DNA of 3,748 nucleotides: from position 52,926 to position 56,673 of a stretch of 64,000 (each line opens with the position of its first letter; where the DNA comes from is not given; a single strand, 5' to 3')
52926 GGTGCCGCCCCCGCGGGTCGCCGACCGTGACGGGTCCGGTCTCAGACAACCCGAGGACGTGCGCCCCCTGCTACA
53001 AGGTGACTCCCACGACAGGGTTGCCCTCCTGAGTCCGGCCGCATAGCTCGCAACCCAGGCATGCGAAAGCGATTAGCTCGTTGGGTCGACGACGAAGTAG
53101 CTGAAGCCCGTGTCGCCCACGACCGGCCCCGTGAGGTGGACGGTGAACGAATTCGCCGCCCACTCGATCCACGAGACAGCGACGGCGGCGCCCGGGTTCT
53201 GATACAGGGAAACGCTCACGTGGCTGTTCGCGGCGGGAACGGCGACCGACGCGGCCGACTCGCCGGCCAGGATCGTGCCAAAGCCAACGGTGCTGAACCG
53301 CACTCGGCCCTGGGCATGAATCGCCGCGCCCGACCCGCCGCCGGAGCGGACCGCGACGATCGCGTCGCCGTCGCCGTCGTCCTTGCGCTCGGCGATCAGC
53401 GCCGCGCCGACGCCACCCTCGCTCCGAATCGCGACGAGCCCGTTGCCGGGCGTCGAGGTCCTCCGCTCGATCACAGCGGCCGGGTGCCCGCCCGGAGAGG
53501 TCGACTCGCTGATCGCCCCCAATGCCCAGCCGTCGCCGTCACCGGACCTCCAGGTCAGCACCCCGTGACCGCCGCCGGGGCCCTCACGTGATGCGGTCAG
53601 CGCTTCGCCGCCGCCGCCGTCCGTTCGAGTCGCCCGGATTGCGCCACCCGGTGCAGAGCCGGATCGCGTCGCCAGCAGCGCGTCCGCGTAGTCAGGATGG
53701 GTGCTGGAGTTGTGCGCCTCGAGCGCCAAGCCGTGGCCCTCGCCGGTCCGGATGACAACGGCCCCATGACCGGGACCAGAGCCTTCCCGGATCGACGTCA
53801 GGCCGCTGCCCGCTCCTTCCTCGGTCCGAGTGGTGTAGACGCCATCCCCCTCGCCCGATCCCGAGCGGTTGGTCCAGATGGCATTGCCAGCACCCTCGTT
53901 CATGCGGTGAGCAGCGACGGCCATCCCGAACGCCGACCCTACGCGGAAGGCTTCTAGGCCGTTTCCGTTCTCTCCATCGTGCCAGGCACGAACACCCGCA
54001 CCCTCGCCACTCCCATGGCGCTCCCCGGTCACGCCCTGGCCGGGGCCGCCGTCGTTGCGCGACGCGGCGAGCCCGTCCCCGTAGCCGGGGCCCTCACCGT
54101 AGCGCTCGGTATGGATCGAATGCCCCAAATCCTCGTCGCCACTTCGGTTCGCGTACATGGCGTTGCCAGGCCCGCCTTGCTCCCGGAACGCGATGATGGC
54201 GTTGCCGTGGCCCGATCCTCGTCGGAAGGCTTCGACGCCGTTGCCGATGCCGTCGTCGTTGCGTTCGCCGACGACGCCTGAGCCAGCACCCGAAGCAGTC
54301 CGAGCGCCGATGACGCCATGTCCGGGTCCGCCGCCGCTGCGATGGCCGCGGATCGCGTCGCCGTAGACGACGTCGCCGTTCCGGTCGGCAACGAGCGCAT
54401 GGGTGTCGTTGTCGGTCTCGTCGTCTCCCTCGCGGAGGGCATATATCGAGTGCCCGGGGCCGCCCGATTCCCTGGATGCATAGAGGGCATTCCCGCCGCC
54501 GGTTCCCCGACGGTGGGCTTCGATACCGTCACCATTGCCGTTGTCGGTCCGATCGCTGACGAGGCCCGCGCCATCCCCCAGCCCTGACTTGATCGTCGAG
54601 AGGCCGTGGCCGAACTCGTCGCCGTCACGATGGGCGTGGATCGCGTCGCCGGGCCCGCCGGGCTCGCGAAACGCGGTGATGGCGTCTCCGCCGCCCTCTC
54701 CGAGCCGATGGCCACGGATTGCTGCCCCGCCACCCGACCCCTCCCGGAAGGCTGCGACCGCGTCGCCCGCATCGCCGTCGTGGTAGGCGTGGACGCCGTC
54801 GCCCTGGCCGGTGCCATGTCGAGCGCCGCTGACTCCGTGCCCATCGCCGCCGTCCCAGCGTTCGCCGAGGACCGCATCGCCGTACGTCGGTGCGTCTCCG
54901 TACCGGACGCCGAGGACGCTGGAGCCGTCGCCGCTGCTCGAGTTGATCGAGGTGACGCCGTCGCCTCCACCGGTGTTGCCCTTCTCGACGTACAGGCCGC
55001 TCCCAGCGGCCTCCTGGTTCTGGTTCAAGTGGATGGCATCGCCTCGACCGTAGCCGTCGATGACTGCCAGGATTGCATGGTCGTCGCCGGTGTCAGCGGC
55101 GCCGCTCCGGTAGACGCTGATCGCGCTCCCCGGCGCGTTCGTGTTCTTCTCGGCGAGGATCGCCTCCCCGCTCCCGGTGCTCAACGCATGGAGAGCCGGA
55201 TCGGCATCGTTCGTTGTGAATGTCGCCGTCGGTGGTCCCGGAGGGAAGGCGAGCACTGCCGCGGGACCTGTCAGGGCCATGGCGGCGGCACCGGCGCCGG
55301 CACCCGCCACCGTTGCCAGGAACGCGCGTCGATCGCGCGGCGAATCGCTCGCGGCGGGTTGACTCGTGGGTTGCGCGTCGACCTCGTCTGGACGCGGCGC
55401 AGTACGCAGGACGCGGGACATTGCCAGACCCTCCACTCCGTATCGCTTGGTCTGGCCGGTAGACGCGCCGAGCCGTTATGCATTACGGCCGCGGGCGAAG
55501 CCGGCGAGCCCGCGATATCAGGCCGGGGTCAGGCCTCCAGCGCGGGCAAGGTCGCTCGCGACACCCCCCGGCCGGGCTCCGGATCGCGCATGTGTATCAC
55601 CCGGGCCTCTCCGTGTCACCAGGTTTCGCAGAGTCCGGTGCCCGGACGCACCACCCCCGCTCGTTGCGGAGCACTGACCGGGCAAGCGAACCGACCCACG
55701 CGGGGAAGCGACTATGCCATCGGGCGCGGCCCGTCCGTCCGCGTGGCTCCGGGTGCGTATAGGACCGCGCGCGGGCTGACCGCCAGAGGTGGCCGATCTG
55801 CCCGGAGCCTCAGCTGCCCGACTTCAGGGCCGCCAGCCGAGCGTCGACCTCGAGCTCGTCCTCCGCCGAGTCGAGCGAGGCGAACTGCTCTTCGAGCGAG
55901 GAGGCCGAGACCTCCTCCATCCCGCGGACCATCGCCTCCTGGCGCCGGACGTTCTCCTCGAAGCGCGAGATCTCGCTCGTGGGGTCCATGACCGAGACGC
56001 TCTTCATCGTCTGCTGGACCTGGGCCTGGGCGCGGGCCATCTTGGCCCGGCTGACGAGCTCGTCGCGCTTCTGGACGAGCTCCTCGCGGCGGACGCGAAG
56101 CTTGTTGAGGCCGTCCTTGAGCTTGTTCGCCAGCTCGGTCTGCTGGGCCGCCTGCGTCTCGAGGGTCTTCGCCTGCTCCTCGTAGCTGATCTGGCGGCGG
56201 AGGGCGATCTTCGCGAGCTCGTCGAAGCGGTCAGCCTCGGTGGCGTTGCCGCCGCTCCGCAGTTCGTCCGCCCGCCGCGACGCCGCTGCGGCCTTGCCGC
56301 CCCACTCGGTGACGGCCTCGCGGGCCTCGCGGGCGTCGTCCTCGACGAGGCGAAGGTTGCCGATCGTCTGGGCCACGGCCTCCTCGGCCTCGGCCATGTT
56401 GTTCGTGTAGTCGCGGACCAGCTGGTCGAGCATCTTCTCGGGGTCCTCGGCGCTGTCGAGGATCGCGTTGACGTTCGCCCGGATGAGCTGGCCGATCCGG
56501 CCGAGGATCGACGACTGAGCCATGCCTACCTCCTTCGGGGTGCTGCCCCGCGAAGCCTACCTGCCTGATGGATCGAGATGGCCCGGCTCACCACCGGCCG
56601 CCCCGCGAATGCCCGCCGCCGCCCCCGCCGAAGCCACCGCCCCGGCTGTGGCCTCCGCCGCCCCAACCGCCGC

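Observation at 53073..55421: Tat-signal protein built almost entirely from about 45 tandem 13-residue Gly/Arg/His repeats; I cannot place the repeat type in a known family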

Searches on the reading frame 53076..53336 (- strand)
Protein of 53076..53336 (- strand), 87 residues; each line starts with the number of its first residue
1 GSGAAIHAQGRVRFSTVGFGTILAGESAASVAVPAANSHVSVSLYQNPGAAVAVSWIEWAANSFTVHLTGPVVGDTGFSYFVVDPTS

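Call 36: find_homologous_proteins(query=A1, max_evalue=0.001)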
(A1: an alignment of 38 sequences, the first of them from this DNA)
Query A1 (38 sequences) (87 aa, profile of the alignment): 10 proteins with E <= 0.001 among 1047 candidates.
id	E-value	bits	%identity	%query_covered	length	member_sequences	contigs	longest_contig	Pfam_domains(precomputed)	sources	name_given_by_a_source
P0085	2.8e-27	112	44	95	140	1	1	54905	-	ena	-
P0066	1.8e-26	110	37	93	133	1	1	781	PF24146.3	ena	-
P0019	6.6e-23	98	42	95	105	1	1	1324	-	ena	-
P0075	1.4e-22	97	39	91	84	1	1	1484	-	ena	-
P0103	7.6e-22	95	59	95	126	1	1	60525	-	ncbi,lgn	-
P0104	1.2e-21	94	37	91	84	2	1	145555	-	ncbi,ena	-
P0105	5.9e-12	63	40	53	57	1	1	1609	-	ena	-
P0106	4.8e-11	60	44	68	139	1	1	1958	-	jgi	jgi:hypothetical protein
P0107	1.3e-5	43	27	79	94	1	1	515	-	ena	-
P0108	3.0e-5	42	34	92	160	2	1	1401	-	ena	-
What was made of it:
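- Tried and rejected: With the CTD alignment it returned only 10 proteins (call 36).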

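Call 37: search_protein_families(library=pfam, alignment_id=A1, max_evalue=1)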
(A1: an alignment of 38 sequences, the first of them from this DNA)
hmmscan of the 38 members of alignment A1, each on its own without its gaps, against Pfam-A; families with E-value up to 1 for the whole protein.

A. member 1, seq(87 aa): 0 families

B. families by the number of members that match (of 38 scanned): 16 families
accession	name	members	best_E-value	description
PF24146.1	K1-lyase_C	23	2.9e-07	K1 capsule-specific polysaccharide lyase, C-terminal domain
PF10480.15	ICAP-1_inte_bdg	1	0.0031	Beta-1 integrin binding protein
PF23720.1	DUF7161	1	0.015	Family of unknown function (DUF7161)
PF17936.7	Big_6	1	0.033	Bacterial Ig domain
PF02369.22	Big_1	1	0.034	Bacterial Ig-like domain (group 1)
PF17961.7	Big_8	1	0.051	Bacterial Ig domain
PF04972.22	BON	1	0.088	BON domain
PF16575.11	CLP1_P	1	0.091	mRNA cleavage and polyadenylation factor CLP1 P-loop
PF09383.16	NIL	1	0.098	NIL domain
PF09926.15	DUF2158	1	0.1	Uncharacterized small protein (DUF2158)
PF18599.6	LCIB_C_CA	1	0.11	Limiting CO2-inducible proteins B/C beta carbonyic anhydrases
PF12985.13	DUF3869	1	0.11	Domain of unknown function (DUF3869)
PF12733.13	Cadherin-like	1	0.16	Cadherin-like beta sandwich domain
PF22067.2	Cep192_D3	1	0.2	Cep192 domain 3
PF01852.25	START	1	0.22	START domain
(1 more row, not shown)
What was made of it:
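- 53076..53330 (-): C-terminal domain of about 85 aa: a beta-sandwich of the phage tailspike/tail-fibre C-terminal type, remotely similar to PF24146 K1-lyase_C. 23/38 homologous CTDs hit PF24146 below its cut-off, with a best E of 2.9e-7 (call 37).
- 23/38 CTDs hit PF24146 below its cut-off (call 37).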

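Call 38: search_protein_families(library=pfam, proteins=[P0103], max_evalue=1)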
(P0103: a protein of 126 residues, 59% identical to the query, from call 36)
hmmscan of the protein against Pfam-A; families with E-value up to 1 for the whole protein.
P0103 (126 aa): 3 families
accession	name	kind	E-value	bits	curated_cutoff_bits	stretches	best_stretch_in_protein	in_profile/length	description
PF17395.7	DUF5403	-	0.05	14.5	29.2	1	43-90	24-68/97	Family of unknown function (DUF5403)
PF14181.11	YqfQ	-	0.1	13.2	27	1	44-89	4-49/166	YqfQ-like protein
PF08844.15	DUF1815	-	0.22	12.1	25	1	60-112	36-84/101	Domain of unknown function (DUF1815)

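Call 39: find_encoding_contigs(protein=P0103, flank=10000, max_places=3)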
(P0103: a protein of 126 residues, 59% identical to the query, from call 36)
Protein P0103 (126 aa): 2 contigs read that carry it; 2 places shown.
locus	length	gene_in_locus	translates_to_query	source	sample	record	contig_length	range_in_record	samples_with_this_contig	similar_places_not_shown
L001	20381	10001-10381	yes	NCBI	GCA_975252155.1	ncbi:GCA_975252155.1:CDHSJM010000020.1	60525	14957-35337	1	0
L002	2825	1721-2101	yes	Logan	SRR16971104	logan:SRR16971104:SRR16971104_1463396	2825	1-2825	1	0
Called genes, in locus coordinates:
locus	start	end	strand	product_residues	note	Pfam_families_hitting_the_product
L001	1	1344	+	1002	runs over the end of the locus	PF05762:VWA_CoxE (faint), PF00092:VWA (weak), PF13519:VWA_2, PF00092:VWA, PF13519:VWA_2, PF13768:VWA_3, PF07090:GATase1_like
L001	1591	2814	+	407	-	-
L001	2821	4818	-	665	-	PF16177:ACAS_N, PF00501:AMP-binding, PF13193:AMP-binding_C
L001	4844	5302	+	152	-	-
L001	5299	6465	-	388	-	PF02771:Acyl-CoA_dh_N, PF02770:Acyl-CoA_dh_M, PF00441:Acyl-CoA_dh_1, PF08028:Acyl-CoA_dh_2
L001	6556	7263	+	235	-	PF06224:AlkZ-like (weak)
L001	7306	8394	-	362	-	PF00962:A_deaminase, PF01979:Amidohydro_1 (weak)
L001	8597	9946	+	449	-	-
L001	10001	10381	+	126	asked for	-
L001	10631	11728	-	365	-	PF16881:LIAS_N, PF04055:Radical_SAM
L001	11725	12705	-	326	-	PF01073:3Beta_HSD, PF01370:Epimerase, PF02719:Polysacc_synt_2, PF04321:RmlD_sub_bind, PF05368:NmrA, PF13460:NAD_binding_10, PF16363:GDP_Man_Dehyd, PF07993:NAD_binding_4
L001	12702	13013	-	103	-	-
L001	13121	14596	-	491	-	PF00364:Biotin_lipoyl, PF25919:BSH_CusB (faint), PF02817:E3_binding, PF00198:2-oxoacid_dh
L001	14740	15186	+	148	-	-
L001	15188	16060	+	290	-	PF10294:Methyltransf_16, PF05175:MTS, PF06325:PrmA, PF13649:Methyltransf_25 (weak)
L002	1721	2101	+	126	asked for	-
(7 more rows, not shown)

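Call 43: find_related_loci(query=A2, collection=genome_contigs, flank=4000)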
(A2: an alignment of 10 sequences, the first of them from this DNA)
Query A2 (87 aa) in genome_contigs; peptide patterns used: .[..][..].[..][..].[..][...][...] (x = any residue, [..] = any of these).
156 stretches matched a pattern; 1 encode a relative of the query (tblastn E <= 1e-3); 1 distinct loci.
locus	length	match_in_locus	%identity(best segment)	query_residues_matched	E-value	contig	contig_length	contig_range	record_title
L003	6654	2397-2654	62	1-84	1e-27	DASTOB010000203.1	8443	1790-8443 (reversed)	MAG TPA_asm: Candidatus Limnocylindrales bacterium isolate SMAG_U2159 k141_214921, whole genome shotgun sequence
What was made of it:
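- Tried and rejected: A tighter CTD alignment found one MAG locus (call 43).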

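Call 50: search_solved_structures(query=A1, max_evalue=10, show_alignments=3)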
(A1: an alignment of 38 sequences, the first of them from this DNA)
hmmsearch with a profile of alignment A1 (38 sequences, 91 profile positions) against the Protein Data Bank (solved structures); distinct sequences matched with E-value up to 10: 5.
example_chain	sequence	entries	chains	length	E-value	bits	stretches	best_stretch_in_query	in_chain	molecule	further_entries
3pv4_A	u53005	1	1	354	0.69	13.4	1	15-50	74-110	DegQ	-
3d2o_A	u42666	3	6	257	0.92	13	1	39-66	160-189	UPF0343 protein NGO0387 | GTP cyclohydrolase FolE2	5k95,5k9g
3pv3_A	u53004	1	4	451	0.94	12.9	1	15-50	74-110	DegQ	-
3pv2_A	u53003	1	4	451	0.94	12.9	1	15-50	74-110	DegQ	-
3pv5_A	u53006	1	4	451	0.95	12.9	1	15-50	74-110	DegQ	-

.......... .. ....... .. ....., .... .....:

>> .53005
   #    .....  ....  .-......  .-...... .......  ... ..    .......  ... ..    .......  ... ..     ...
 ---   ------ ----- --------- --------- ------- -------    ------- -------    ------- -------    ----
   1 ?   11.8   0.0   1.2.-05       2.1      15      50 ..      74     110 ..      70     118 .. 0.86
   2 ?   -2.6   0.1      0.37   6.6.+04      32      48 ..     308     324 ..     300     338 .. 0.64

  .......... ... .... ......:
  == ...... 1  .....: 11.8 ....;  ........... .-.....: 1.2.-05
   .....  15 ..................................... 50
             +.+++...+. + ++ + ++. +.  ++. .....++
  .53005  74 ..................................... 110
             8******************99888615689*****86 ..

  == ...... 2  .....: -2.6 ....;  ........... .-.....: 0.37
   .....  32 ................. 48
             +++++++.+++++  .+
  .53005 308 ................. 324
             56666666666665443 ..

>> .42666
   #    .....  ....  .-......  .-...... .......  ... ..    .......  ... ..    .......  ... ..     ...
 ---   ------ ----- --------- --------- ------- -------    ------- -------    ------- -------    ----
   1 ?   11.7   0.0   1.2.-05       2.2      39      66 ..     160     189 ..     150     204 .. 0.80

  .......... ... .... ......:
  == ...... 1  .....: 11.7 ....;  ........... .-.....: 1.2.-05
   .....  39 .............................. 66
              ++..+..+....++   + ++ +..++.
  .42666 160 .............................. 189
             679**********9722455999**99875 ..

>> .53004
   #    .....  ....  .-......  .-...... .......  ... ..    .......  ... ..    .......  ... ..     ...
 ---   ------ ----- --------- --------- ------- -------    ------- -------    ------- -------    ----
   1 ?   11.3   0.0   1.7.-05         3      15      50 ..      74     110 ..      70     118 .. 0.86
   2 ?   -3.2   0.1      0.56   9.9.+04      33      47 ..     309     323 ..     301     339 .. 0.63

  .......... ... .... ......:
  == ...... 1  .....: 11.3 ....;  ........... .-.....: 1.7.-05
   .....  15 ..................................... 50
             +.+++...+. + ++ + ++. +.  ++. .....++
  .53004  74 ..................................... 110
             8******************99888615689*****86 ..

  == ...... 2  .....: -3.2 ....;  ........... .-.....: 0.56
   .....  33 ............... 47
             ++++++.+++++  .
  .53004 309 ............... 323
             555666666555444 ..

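Call 74: search_protein_families(library=phrogs, proteins=[window:53076-53336:-], max_evalue=0.1)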
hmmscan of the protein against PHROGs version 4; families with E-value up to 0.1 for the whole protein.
seq(87 aa): 0 families

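Call 97: find_related_loci(query=A2, collection=viral_contigs, flank=6000)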
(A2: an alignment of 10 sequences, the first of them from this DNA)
Query A2 (87 aa) in viral_contigs; peptide patterns used: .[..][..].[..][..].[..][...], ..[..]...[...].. (x = any residue, [..] = any of these).
35 stretches matched a pattern, but none encodes a relative of the query by tblastn (E <= 1e-3).

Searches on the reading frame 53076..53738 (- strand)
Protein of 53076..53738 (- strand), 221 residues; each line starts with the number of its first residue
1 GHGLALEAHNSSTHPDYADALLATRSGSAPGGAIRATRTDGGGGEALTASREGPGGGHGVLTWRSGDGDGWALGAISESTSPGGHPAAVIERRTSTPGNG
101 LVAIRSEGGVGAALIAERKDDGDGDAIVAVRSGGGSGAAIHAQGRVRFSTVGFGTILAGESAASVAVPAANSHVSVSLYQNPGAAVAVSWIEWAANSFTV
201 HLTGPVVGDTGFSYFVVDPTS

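Call 24: find_homologous_proteins(query=window:53076-53738:-, max_evalue=0.001)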
Query seq(221 aa): 8000 candidates shared short words with the query, none scored E <= 0.001.

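Call 79: search_dna_similar(query=window:53076-53687:-, collection=phages, mode=protein, max_evalue=0.01, max_rows=20)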
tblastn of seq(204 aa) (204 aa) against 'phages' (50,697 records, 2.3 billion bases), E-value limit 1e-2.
No match.

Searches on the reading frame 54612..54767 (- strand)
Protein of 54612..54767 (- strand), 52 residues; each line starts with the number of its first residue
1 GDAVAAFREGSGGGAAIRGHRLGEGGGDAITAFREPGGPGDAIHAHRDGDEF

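Call 78: search_solved_structures(query=A7, max_evalue=10, show_alignments=3)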
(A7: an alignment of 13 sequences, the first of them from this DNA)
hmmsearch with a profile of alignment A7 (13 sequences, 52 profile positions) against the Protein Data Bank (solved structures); distinct sequences matched with E-value up to 10: 2.
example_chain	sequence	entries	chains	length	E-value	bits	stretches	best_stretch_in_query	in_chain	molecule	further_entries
6a9n_A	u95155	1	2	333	0.28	14.2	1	24-49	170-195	3-oxoacyl-[acyl-carrier-protein] synthase 3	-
6f5z_A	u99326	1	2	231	0.79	12.7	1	23-42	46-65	24-sterol C-methyltransferase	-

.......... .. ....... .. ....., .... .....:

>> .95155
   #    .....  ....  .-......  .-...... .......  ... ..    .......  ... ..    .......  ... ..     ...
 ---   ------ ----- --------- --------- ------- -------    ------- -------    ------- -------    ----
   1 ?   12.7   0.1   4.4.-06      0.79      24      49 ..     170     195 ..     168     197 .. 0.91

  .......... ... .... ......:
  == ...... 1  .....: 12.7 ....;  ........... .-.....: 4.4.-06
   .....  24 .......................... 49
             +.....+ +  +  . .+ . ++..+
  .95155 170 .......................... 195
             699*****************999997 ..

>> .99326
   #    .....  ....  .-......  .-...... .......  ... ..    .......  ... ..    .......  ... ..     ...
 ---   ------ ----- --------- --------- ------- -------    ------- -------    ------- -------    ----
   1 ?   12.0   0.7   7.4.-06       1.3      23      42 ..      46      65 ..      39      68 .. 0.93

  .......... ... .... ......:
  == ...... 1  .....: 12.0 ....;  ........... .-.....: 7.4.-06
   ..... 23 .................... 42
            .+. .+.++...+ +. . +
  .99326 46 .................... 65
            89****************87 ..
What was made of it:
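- Tried and rejected: The CTD profile (call 50) and the 4-unit repeat profile (call 78) gave nothing.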

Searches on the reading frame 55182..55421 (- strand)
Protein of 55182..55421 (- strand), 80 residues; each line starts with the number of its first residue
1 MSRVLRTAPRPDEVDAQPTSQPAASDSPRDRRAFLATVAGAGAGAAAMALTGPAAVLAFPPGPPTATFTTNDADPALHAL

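Call 98: search_protein_families(library=pfam, proteins=[window:55182-55421:-], max_evalue=10)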
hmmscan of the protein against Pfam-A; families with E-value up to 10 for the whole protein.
seq(80 aa): 0 families

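Call 99: search_protein_families(library=ncbifam, proteins=[window:55182-55421:-], max_evalue=10)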
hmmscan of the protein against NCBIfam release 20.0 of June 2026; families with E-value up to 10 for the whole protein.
seq(80 aa): 2 families
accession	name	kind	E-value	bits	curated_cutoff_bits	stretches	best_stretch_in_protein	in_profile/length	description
TIGR01409.1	TAT_signal_seq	domain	1.5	9.4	16.7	1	30-54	2-27/29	twin-arginine translocation signal domain-containing protein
TIGR02811.1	formate_TAT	hypoth_equivalog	1.8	8.9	48.45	1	28-55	8-35/66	formate dehydrogenase region TAT target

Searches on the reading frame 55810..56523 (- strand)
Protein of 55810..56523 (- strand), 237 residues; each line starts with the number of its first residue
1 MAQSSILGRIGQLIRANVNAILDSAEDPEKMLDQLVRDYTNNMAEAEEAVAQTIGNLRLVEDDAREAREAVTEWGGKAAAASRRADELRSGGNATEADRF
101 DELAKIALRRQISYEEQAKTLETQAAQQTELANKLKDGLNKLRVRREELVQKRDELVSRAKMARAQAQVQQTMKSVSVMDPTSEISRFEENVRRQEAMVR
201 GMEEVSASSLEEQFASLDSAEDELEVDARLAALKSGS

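Call 15: search_protein_families(library=pfam, proteins=[window:55810-56523:-], max_evalue=0.001)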
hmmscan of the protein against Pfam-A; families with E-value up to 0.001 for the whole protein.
window:55810-56523:- (237 aa): 1 family
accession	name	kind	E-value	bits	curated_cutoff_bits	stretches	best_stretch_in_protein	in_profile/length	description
PF04012.17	PspA_IM30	-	3.5e-36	125.3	33.9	1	5-235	1-216/220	PspA/IM30 family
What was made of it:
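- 55810..56523 (-): pspA (PspA/IM30), lying between the two paralogues on the same strand. Association is possible but unproven. Pfam PF04012, E=3.5e-36 (call 15).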

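Call 31: find_encoding_contigs(protein=window:55810-56523:-, flank=6000, max_places=6)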
Protein window:55810-56523:- (237 aa): no gene with exactly this product is on record in the collection.
